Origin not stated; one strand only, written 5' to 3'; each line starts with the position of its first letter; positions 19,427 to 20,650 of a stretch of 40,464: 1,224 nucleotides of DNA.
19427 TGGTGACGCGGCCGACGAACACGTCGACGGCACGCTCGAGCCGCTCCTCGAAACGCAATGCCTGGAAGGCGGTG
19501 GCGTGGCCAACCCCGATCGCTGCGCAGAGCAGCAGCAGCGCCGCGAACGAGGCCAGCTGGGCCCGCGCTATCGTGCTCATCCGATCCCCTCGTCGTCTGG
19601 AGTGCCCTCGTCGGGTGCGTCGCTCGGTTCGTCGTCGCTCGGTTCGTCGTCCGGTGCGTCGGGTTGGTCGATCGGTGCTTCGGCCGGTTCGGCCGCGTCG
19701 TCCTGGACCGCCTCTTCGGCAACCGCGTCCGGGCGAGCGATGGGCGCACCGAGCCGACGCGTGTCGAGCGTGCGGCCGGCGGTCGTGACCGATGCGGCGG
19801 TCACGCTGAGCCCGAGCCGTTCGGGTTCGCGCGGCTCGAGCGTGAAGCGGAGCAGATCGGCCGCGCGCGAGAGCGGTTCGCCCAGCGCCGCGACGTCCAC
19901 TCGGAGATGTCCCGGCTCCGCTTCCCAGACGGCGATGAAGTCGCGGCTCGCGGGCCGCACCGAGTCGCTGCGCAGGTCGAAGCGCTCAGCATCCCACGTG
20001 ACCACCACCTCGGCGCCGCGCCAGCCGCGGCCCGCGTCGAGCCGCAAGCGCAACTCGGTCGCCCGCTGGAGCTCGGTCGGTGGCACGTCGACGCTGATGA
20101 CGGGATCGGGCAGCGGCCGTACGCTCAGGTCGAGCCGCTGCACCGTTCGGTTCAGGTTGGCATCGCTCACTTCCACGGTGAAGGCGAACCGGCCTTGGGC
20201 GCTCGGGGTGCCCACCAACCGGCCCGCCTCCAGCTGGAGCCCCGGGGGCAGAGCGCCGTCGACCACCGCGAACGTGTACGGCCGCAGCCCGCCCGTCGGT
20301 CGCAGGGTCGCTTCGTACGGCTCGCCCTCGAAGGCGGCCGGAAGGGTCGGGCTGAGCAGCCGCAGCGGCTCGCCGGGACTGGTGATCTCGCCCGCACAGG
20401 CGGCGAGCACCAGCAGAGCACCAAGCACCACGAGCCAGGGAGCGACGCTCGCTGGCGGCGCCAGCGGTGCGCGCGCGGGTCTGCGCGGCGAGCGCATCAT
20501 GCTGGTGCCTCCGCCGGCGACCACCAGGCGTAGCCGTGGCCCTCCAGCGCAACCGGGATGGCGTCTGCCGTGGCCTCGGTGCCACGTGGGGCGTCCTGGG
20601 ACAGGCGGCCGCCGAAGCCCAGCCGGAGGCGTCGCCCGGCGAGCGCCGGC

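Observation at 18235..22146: treS is translationally chained to three exported proteins resembling a lipoprotein cohesin scaffold, an unknown secreted protein and a dockerin protein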

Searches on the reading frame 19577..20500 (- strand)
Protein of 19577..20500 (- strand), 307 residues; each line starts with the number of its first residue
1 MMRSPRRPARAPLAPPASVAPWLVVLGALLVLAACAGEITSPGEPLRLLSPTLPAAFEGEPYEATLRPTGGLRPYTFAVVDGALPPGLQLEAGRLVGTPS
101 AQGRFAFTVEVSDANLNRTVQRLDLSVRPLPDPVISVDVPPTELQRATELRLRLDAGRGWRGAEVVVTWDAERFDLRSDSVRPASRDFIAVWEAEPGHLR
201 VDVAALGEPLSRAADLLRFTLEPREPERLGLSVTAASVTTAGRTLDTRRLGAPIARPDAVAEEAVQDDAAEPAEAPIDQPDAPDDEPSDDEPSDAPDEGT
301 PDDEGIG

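Call 4: search_protein_families(library=pfam, proteins=[window:19577-20500:-], max_evalue=1)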
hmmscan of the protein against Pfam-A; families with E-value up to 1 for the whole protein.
window:19577-20500:- (307 aa): 2 families
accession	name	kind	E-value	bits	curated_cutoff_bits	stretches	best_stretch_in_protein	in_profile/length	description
PF05345.18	He_PIG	-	3.4e-10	40.7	24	1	49-127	5-95/96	Putative Ig domain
PF21589.2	AP5B1_barrel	-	0.17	12.4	21.9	1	211-247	30-66/71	AP-5 complex subunit beta-1, beta-barrel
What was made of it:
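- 20120..20356 (-): Gene 2 He_PIG Ig-like domain (residues 49-127). Pfam PF05345 E 3.4e-10, above cut-off (call 4).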

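Call 7: search_protein_families(library=ncbifam, proteins=[window:19577-20500:-], max_evalue=1)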
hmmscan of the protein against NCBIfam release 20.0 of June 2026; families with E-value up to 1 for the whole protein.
window:19577-20500:- (307 aa): 0 families

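Call 8: find_homologous_proteins(query=window:19577-20500:-)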
Query window:19577-20500:- (307 aa): 74 proteins with E <= 0.001 among 8000 candidates.
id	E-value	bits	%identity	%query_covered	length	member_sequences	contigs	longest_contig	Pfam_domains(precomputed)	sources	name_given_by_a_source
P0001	1.6e-185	634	98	100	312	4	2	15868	PF05345.19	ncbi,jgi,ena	-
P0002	1.0e-146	506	78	99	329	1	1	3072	PF05345.19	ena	-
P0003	1.6e-138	479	77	95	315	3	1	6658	PF05345.19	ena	-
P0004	1.9e-135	469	73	99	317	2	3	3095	PF05345.19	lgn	-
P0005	5.5e-132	458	77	88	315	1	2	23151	PF05345.19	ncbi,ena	-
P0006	3.6e-110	386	70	81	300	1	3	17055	PF05345.19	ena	-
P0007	3.7e-110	386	69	84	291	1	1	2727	PF05345.19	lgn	-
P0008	1.0e-109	385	65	90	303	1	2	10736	PF05345.19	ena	-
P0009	2.1e-109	384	75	74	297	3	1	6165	PF05345.19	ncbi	-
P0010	3.4e-109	383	65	88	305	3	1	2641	PF05345.19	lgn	-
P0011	9.5e-107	375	66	86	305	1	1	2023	PF05345.19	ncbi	-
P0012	2.6e-106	373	67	88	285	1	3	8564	PF05345.19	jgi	jgi:hypothetical protein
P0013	8.6e-106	372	65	87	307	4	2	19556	PF05345.19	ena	-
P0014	1.2e-102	361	73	74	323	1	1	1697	PF05345.19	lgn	-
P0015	4.0e-101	356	70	75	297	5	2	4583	-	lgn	-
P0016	1.6e-94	335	68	75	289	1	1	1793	PF05345.19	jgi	jgi:hypothetical protein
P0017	2.4e-94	334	63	82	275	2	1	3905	PF05345.19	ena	-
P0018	3.1e-94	334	69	75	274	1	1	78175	PF05345.19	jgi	-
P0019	1.8e-93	331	66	75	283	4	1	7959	PF05345.19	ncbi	-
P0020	2.2e-93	331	67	76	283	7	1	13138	PF05345.19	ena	-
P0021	2.7e-93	331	65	73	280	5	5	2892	PF05345.19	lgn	-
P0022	6.9e-93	329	62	82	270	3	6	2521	PF05345.19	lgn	-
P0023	1.8e-92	328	63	78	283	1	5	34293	PF05345.19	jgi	jgi:hypothetical protein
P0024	1.8e-91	325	65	76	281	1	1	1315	PF05345.19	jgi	-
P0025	2.0e-91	325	67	73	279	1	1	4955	PF05345.19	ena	-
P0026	3.0e-91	324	60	88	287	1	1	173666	PF05345.19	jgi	-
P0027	4.3e-91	323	68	71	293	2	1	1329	PF05345.19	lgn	-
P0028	2.2e-89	318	63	81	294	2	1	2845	PF05345.19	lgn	-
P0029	1.1e-88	316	63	72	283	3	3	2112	PF05345.19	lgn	-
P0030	1.4e-88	315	67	71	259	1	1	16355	PF05345.19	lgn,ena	-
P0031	1.2e-87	312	65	71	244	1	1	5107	PF05345.19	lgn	-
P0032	3.1e-78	281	61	72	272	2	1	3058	PF05345.19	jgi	jgi:hypothetical protein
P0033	9.0e-74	267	53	83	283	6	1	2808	PF05345.19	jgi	jgi:hypothetical protein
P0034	1.1e-73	266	59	71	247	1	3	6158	PF05345.19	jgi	jgi:hypothetical protein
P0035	3.0e-73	265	58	70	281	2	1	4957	PF05345.19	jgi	jgi:hypothetical protein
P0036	7.6e-73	264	57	74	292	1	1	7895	PF05345.19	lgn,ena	-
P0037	2.3e-72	262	56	76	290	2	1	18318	PF05345.19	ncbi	ncbi:hypothetical protein BH23DEI1_BH23DEI1_13280 [soil metagenome]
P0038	7.8e-71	257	52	86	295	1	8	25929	PF05345.19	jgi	jgi:hypothetical protein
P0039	1.4e-69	253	54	74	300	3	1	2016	PF05345.19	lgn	-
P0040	5.4e-63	231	47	85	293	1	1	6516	PF05345.19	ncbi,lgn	-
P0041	7.3e-63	231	46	82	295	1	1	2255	PF05345.19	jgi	jgi:hypothetical protein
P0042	1.3e-60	223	48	81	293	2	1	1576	PF05345.19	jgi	-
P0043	1.8e-60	223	51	72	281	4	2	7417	PF05345.19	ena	-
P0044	1.1e-58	217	50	78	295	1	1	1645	PF05345.19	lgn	-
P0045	5.2e-58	215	50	71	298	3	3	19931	PF05345.19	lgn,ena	-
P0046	8.7e-58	214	49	78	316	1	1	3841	PF05345.19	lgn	-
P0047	1.6e-57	213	50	72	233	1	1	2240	PF05345.19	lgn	-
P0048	7.9e-53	198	40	96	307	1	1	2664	PF05345.19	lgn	-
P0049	8.1e-53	198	40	88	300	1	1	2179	PF05345.19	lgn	-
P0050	1.3e-52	197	39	87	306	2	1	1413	PF05345.19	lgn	-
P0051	3.5e-52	196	41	82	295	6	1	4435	PF05345.19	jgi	-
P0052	2.4e-51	193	40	88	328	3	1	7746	PF05345.19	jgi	-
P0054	2.6e-50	190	43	80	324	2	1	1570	PF05345.19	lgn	-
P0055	1.7e-48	184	42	88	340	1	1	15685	PF05345.19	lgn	-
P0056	3.1e-48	183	43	73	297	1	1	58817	PF05345.19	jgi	jgi:hypothetical protein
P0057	8.2e-48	181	43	76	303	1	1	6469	PF05345.19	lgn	-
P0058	5.9e-47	179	43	88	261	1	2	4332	PF05345.19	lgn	-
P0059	3.1e-46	176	46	72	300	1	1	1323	PF05345.19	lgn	-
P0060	6.0e-46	175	42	84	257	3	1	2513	PF05345.19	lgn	-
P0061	1.6e-45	174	41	87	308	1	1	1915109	PF05345.19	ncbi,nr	ncbi:MAG: Ig domain-containing protein [Trueperaceae bacterium]|nr:Ig domain-containing protein [Tru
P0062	1.9e-45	174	40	82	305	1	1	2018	PF05345.19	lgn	-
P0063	6.9e-45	172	42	69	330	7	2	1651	PF05345.19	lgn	-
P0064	6.5e-44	169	38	88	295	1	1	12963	PF05345.19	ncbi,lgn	-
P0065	7.3e-44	168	46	65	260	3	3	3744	PF05345.19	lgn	-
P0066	9.3e-43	165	44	67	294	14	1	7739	PF05345.19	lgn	-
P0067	1.2e-42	164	45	60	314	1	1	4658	PF05345.19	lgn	-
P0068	3.1e-42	163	42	62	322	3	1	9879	PF05345.19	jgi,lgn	jgi:hypothetical protein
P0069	7.9e-41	158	41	72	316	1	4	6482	PF05345.19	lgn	-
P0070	3.2e-40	156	37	92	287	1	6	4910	PF05345.19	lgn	-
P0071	1.4e-39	154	41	60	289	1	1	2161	PF05345.19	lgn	-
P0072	6.7e-39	152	38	82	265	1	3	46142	PF05345.19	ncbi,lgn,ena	-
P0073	4.3e-38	149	44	63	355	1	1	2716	PF05345.19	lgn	-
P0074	6.3e-23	100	36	70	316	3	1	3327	PF05345.19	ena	-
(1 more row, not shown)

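Call 9: find_encoding_contigs(protein=P0061, flank=8000, max_places=2)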
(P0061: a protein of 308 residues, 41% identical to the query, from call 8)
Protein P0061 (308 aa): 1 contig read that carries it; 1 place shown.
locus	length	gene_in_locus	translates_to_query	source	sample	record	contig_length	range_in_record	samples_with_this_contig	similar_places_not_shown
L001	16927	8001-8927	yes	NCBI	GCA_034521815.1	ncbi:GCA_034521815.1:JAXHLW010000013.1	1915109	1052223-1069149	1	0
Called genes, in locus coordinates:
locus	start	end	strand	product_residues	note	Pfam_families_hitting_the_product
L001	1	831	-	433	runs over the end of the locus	PF00696:AA_kinase, PF01842:ACT, PF22468:ACT_9, PF13840:ACT_7, PF22468:ACT_9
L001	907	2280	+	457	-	PF00070:Pyr_redox (faint), PF07992:Pyr_redox_2, PF13450:NAD_binding_8 (weak), PF13454:NAD_binding_9 (faint)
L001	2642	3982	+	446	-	PF03951:Gln-synt_N, PF00120:Gln-synt_C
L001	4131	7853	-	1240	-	-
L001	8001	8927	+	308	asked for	PF05345:He_PIG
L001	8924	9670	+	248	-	-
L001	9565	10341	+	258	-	-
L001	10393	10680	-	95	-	PF01329:Pterin_4a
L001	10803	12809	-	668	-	-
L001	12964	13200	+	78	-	PF12837:Fer4_6 (faint), PF13237:Fer4_10 (weak), PF14697:Fer4_21 (faint), PF12838:Fer4_7, PF13187:Fer4_9 (weak), PF25160:LdpA_Fe-S-bd (weak), PF12797:Fer4_2 (weak), PF00037:Fer4, +2 more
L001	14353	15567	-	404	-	PF00202:Aminotran_3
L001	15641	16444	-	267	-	PF00696:AA_kinase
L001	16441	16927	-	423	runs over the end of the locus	-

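Call 10: find_encoding_contigs(protein=P0026, flank=8000, max_places=2)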
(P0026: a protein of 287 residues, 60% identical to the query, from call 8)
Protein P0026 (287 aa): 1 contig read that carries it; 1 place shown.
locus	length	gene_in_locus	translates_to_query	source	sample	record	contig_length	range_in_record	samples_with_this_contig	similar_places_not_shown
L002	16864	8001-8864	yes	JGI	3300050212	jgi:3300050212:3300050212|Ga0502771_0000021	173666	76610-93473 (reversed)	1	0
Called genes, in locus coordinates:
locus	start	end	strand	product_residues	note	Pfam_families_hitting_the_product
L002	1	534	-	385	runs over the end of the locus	PF04348:LppC, PF13458:Peripla_BP_6, PF01094:ANF_receptor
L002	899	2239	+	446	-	PF03951:Gln-synt_N, PF00120:Gln-synt_C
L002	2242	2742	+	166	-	PF02075:RuvC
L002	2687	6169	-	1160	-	PF00128:Alpha-amylase (weak)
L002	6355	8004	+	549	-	PF00128:Alpha-amylase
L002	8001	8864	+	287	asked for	PF05345:He_PIG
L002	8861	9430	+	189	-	-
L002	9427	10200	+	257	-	PF00404:Dockerin_1 (faint)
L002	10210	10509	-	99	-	PF01329:Pterin_4a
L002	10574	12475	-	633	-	-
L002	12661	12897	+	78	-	PF12837:Fer4_6 (faint), PF13237:Fer4_10 (weak), PF14697:Fer4_21 (faint), PF12838:Fer4_7, PF13187:Fer4_9 (weak), PF25160:LdpA_Fe-S-bd (weak), PF12797:Fer4_2 (weak), PF00037:Fer4, +2 more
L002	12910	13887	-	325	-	PF01546:Peptidase_M20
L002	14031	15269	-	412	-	PF00202:Aminotran_3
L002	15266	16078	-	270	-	PF00696:AA_kinase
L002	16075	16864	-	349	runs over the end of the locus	PF01118:Semialdhyde_dh, PF22698:Semialdhyde_dhC_1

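Call 11: find_encoding_contigs(protein=P0056, flank=8000, max_places=2)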
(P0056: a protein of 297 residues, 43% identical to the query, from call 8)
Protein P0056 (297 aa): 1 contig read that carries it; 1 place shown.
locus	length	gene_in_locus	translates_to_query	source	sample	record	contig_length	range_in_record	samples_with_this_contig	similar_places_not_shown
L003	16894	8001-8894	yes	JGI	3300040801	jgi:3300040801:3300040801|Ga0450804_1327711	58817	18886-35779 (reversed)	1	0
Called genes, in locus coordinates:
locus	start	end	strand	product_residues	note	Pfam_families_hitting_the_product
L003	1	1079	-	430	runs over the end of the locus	PF00696:AA_kinase, PF01842:ACT, PF22468:ACT_9, PF13840:ACT_7, PF22468:ACT_9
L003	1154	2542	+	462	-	PF01494:FAD_binding_3 (faint), PF07992:Pyr_redox_2, PF13450:NAD_binding_8 (faint)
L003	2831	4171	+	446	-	PF03951:Gln-synt_N, PF00120:Gln-synt_C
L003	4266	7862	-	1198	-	-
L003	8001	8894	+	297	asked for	PF05345:He_PIG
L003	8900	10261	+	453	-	PF00404:Dockerin_1 (faint)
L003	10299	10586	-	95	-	PF01329:Pterin_4a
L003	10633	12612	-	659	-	-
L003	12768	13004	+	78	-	PF12837:Fer4_6 (faint), PF13237:Fer4_10 (weak), PF14697:Fer4_21 (faint), PF25160:LdpA_Fe-S-bd (weak), PF12838:Fer4_7, PF13187:Fer4_9 (weak), PF12797:Fer4_2 (weak), PF00037:Fer4, +2 more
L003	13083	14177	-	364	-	PF01546:Peptidase_M20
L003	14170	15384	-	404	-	PF00202:Aminotran_3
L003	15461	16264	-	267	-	PF00696:AA_kinase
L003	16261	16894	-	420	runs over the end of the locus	PF06224:AlkZ-like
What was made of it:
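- Checked: The one exception is L003 in call 11, where the caller placed the gene 3 start 5 nt after the gene 2 stop.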

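Call 22: search_solved_structures(query=A2, max_evalue=10, show_alignments=2)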
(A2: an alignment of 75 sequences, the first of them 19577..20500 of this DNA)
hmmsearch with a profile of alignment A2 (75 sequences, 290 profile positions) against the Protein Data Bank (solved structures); distinct sequences matched with E-value up to 10: 10.
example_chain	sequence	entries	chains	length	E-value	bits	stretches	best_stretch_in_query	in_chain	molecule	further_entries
4m03_A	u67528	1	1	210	5.5e-08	35.8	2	69-121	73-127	Serine-rich adhesin for platelets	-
4m00_A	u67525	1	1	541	7.6e-07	32.1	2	69-121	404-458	Serine-rich adhesin for platelets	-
2vo8_A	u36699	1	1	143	9.3e-06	28.5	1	146-226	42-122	EXO-ALPHA-SIALIDASE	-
4m02_A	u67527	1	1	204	0.14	14.8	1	69-114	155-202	Serine-rich adhesin for platelets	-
4nzj_A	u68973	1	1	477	0.19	14.4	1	53-99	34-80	Putative alpha-galactosidase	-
1zla_K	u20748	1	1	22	0.64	12.6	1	70-89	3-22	latent nuclear antigen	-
5gni_A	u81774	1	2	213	1.8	11.2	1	87-124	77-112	Platelet endothelial cell adhesion molecule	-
5c14_A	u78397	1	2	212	1.9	11.1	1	87-123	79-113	Platelet endothelial cell adhesion molecule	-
7v4t_C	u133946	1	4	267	5.6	9.5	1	219-278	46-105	Capsid protein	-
7fd2_C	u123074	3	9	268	8.4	9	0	219-278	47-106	capsid protein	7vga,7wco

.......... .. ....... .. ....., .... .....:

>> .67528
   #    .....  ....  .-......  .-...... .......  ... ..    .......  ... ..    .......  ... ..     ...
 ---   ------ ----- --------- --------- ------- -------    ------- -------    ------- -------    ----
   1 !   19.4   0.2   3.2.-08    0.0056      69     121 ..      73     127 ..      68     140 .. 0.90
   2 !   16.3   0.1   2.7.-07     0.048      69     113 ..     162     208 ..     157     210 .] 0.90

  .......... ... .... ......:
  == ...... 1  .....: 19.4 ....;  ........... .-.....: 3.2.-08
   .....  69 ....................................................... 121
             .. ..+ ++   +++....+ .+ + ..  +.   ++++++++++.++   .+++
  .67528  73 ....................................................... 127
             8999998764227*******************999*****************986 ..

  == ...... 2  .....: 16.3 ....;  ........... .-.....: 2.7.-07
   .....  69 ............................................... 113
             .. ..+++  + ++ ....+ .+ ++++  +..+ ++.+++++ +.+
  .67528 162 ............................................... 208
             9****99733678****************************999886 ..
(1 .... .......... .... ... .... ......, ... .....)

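Call 23: search_protein_families(library=pfam, alignment_id=A2, max_evalue=1)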
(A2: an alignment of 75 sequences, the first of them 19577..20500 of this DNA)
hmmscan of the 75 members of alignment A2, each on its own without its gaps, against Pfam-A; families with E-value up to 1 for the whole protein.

A. member 1, window:19577-20500:- (307 aa): 2 families
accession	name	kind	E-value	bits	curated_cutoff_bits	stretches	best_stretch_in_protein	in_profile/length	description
PF05345.18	He_PIG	-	3.4e-10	40.7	24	1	49-127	5-95/96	Putative Ig domain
PF21589.2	AP5B1_barrel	-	0.17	12.4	21.9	1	211-247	30-66/71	AP-5 complex subunit beta-1, beta-barrel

B. families by the number of members that match (of 75 scanned): 21 families
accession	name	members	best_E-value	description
PF05345.18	He_PIG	75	1.5e-12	Putative Ig domain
PF13573.12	SprB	7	0.021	SprB repeat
PF21589.2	AP5B1_barrel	4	0.14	AP-5 complex subunit beta-1, beta-barrel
PF08139.17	LPAM_1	3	0.34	Prokaryotic membrane lipoprotein lipid attachment site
PF06474.18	LPAM_MltD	2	0.46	MltD lipid attachment motif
PF00801.26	PKD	1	0.0083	PKD domain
PF06832.18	BiPBP_C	1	0.016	Penicillin-Binding Protein C-terminus Family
PF24908.1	Ig_SIBA-E_2nd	1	0.051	Integrin beta-like protein A-E, second Ig-like domain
PF19900.4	DUF6373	1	0.075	Family of unknown function (DUF6373)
PF17972.7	bMG5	1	0.08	Bacterial Alpha-2-macroglobulin MG5 domain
PF13129.11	DUF3953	1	0.085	Protein of unknown function (DUF3953)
PF18887.5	MBG_3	1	0.1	MBG domain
PF07495.19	Y_Y_Y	1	0.11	Y_Y_Y domain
PF02036.22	SCP2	1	0.11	SCP-2 sterol transfer family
PF22352.2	K319L-like_PKD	1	0.15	K319L-like, PKD domain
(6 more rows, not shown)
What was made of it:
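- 20120..20356 (-): All 75 family members hit it (call 23).
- On He_PIG Ig domain (gene 2): 75 of 75 members hit (call 23).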

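Call 24: search_solved_structures(query=A2, max_evalue=0.001, show_alignments=3)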
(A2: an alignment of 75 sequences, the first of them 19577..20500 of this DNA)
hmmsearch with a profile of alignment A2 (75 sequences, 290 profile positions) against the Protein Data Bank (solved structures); distinct sequences matched with E-value up to 0.001: 3.
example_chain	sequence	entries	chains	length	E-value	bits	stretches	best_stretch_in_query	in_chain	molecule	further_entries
4m03_A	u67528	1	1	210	5.5e-08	35.8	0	69-121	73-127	Serine-rich adhesin for platelets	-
4m00_A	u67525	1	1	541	7.6e-07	32.1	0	69-121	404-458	Serine-rich adhesin for platelets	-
2vo8_A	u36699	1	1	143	9.3e-06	28.5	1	146-226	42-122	EXO-ALPHA-SIALIDASE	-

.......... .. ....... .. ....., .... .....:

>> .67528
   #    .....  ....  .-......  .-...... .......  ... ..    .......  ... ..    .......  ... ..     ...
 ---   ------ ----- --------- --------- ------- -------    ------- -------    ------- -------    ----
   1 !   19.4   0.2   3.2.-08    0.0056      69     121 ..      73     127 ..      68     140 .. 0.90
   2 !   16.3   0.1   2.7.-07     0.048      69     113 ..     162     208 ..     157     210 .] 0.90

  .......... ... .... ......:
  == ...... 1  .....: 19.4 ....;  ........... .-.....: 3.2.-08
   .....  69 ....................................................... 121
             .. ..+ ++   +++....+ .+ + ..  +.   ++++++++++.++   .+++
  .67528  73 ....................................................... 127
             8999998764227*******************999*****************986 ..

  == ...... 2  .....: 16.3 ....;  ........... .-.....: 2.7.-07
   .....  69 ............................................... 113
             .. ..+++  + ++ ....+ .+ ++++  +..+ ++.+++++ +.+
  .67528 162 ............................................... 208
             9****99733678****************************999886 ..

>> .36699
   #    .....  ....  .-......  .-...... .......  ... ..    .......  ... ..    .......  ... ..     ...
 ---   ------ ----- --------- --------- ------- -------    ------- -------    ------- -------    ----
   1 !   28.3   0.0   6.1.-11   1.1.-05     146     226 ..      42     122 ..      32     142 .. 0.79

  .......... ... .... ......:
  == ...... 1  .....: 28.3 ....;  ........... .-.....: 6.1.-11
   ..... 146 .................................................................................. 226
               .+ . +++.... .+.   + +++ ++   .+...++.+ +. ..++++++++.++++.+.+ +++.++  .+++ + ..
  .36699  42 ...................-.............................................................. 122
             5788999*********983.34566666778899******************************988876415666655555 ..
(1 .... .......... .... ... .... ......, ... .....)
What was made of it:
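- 19748..20110 (-): Gene 2 cohesin-like beta-sandwich (residues 131-251). Family profile against PDB 2vo8_A (C. perfringens GH33 cohesin): E 9.3e-6 over 81 residues (call 24).
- On Cohesin (gene 2, residues 131-251): Family profile against 2vo8_A: E 9.3e-6, 81 aligned residues (call 24).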

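Call 30: predict_structure(alignment_id=A2)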
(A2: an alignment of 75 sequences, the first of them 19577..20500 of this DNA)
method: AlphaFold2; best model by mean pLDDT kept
length: 307 residues; sequences in the alignment: 75
mean_pLDDT: 86.3   pTM: 0.68
mean pLDDT of the five models: 86.3, 86.2, 85.9, 85.7, 85.3
residues with pLDDT >= 90: 215; 70-90: 17; 50-70: 70; < 50: 5
segments of 3 or more residues with pLDDT < 50: none
pLDDT, mean of each block of 10 residues (from residue 1): 55 57 89 77 86 94 97 97 98 98 98 97 97 97 98 97 98 98 98 98 98 98 98 98 97 73 56 55 57 56 59
secondary structure, 60 per line:
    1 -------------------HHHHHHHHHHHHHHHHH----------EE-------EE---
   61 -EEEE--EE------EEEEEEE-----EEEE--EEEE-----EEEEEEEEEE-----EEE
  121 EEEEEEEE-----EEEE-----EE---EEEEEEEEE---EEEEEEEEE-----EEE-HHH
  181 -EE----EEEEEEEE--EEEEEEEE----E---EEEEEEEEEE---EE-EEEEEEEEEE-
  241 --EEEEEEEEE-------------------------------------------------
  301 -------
elements in order: H20-36 E62-65 E76-82 E88-91 E94-97 E103-112 E118-128 E134-137 E148-156 E160-168 E174-176 E188-195 E198-205 E214-223 E230-239 E243-251
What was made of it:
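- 19748..20110 (-): The AF2 model has pLDDT 97-98 here (call 30).
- On Cohesin (gene 2, residues 131-251): The AF2 model has pLDDT 97-98 in this region (call 30).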
